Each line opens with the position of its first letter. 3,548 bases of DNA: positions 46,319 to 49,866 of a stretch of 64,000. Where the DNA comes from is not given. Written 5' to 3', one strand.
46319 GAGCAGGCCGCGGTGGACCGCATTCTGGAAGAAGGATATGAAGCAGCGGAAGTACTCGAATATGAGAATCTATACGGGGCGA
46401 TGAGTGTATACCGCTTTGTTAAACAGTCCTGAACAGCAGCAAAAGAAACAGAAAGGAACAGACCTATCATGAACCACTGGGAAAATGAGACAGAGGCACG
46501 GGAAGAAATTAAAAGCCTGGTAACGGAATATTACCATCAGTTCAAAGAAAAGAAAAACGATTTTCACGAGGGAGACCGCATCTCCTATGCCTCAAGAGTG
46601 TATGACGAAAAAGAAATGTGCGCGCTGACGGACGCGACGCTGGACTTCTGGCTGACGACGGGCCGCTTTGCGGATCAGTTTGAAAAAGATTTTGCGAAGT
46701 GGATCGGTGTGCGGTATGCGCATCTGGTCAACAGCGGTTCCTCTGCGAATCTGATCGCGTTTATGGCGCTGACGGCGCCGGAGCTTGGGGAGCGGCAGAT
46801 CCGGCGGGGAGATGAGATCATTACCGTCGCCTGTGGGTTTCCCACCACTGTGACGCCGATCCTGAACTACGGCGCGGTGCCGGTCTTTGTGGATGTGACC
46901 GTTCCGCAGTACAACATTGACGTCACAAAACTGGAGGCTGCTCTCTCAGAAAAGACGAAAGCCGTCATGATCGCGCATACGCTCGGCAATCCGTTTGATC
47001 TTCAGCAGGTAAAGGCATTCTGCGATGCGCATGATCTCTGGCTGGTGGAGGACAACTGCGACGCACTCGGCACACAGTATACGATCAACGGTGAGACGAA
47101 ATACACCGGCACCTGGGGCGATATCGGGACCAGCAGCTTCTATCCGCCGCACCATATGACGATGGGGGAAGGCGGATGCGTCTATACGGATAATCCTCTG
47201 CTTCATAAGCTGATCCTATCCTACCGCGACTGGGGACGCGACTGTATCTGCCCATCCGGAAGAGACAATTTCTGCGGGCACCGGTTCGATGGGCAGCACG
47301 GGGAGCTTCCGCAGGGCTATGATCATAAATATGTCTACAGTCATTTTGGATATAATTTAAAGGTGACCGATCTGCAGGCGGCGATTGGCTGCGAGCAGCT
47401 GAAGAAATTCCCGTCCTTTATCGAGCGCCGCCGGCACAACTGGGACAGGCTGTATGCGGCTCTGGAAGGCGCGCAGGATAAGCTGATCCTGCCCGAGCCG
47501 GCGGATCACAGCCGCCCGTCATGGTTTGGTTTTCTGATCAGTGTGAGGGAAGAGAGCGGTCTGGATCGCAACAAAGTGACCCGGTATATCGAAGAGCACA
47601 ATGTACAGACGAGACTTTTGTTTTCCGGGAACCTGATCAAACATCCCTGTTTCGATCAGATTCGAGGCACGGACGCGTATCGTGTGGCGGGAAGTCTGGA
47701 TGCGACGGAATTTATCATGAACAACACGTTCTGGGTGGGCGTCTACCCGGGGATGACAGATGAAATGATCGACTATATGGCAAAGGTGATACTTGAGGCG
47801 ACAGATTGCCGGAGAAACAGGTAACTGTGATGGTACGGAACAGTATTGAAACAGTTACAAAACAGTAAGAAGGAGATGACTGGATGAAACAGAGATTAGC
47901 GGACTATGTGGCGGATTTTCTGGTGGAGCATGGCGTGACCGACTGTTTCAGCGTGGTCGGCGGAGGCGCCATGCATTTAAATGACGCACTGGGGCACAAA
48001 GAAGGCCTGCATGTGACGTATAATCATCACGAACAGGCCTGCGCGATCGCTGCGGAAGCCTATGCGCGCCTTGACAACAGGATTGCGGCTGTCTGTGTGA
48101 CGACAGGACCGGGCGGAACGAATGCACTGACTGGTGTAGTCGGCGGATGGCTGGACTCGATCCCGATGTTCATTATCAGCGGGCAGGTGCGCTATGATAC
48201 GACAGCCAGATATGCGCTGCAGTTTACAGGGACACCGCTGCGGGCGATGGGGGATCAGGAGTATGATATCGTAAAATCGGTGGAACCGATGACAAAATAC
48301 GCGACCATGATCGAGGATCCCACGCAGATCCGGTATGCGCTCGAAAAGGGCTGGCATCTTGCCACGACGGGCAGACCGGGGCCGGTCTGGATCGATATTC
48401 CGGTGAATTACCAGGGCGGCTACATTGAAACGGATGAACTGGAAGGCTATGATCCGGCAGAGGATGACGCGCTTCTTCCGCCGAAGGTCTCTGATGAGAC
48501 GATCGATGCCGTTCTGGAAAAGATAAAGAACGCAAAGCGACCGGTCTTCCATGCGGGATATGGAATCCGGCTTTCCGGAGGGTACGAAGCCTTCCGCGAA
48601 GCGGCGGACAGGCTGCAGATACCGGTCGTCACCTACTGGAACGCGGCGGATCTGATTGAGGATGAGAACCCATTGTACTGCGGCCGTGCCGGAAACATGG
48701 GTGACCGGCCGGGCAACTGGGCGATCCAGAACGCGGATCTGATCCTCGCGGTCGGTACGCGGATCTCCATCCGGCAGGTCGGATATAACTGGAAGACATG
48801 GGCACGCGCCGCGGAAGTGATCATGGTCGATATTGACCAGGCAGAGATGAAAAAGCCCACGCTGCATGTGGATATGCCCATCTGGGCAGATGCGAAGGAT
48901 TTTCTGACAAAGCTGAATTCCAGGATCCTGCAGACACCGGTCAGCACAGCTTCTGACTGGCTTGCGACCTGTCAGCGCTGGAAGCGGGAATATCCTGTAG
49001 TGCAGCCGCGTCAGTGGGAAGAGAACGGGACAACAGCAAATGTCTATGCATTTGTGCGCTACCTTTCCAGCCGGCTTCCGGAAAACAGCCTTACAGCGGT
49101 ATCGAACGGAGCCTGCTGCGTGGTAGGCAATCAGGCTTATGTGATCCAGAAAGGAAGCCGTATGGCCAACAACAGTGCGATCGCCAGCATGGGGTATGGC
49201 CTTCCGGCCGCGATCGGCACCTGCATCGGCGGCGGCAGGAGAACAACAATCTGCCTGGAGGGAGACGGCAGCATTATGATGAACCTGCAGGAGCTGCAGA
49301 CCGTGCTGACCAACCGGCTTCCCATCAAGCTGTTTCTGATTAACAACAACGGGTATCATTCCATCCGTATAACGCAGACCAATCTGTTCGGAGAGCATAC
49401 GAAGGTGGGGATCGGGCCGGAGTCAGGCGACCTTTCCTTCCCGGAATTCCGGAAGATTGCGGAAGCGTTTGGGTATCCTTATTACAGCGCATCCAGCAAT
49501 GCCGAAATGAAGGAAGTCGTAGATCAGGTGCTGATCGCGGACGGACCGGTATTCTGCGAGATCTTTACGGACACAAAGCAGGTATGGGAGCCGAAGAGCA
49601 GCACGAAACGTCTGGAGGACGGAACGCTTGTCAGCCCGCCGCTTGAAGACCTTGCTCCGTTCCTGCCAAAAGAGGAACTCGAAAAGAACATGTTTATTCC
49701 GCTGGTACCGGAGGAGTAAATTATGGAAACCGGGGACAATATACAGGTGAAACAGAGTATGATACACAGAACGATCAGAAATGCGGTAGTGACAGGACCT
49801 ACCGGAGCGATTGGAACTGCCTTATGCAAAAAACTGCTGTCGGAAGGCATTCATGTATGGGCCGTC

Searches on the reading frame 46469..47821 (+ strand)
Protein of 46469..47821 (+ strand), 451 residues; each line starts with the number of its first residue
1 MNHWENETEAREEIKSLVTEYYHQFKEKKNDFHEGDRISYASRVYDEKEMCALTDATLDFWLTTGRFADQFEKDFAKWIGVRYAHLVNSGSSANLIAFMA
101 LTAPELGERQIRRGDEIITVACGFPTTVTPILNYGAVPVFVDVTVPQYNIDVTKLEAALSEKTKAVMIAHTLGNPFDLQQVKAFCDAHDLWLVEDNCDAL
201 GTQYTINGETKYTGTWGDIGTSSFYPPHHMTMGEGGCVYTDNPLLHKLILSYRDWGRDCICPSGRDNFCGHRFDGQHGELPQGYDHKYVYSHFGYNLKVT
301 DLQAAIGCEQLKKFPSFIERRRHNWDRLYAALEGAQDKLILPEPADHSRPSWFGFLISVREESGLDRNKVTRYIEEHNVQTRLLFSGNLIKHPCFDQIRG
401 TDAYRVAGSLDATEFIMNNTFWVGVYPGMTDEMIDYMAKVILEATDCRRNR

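Call 81: search_protein_families(library=pfam, proteins=[window:46469-47821:+], max_evalue=0.00001)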
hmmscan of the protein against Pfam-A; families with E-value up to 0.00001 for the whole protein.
window:46469-47821:+ (451 aa): 2 families
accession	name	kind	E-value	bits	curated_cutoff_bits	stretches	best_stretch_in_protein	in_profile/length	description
PF01041.23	DegT_DnrJ_EryC1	-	1.3e-87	294.8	19.8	1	46-439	4-357/360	DegT/DnrJ/EryC1/StrS aminotransferase family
PF00266.25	Aminotran_5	-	8.9e-06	25.3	21.5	0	68-201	45-181/371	Aminotransferase class-V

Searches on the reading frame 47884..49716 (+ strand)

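Call 81: search_protein_families(library=pfam, proteins=[window:47884-49716:+], max_evalue=0.00001)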
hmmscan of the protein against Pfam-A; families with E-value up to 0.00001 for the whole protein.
window:47884-49716:+ (611 aa): 3 families
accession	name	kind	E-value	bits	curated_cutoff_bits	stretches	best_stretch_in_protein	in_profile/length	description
PF00205.28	TPP_enzyme_M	-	3.2e-36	124.5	30.4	1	207-344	1-137/137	Thiamine pyrophosphate enzyme, central domain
PF02776.23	TPP_enzyme_N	-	3.7e-32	111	26.8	1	4-113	2-111/119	Thiamine pyrophosphate enzyme, N-terminal TPP binding domain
PF02775.26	TPP_enzyme_C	-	2.4e-31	109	21.9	1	409-560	3-151/151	Thiamine pyrophosphate enzyme, C-terminal TPP binding domain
